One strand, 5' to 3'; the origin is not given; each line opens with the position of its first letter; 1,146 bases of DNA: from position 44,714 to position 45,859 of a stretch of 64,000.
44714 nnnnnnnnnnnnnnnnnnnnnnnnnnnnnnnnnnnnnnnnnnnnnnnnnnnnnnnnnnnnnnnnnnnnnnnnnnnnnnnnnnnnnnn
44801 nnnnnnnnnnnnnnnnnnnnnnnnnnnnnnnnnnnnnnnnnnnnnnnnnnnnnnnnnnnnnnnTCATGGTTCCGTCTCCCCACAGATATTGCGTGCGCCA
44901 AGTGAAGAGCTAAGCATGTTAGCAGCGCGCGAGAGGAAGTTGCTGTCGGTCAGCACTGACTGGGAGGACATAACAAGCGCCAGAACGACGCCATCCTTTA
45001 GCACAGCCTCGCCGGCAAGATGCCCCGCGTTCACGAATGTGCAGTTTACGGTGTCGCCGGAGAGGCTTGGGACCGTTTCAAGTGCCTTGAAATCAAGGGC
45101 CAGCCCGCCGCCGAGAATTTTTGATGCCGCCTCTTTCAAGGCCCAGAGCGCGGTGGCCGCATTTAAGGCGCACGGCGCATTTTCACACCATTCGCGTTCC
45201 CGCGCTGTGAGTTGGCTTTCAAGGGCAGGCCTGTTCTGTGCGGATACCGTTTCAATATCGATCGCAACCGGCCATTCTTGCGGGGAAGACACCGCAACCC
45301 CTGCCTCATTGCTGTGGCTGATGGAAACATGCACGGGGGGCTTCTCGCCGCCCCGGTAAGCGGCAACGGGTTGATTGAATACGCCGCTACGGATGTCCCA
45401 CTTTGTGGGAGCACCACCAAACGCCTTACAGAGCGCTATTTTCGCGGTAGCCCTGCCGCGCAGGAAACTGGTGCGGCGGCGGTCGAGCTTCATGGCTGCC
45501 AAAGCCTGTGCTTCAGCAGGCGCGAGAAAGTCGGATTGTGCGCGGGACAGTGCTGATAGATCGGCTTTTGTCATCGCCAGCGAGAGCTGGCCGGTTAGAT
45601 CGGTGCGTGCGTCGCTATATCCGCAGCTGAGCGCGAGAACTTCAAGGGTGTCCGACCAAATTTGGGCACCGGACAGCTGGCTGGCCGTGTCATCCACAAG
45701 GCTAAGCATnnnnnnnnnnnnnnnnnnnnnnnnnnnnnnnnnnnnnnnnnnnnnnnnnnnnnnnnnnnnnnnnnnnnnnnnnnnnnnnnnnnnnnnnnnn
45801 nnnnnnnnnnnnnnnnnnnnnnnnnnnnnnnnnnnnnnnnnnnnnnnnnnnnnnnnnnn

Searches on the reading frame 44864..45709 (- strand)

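Call 41: search_protein_families(library=pfam, proteins=[window:44864-45709:-], max_evalue=0.00001)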
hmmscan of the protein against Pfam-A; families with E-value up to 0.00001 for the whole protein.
window:44864-45709:- (281 aa): 1 family
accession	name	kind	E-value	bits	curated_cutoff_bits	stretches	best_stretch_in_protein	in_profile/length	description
PF01648.25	ACPS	-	3.9e-15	56.3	25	1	147-215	1-79/111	4'-phosphopantetheinyl transferase superfamily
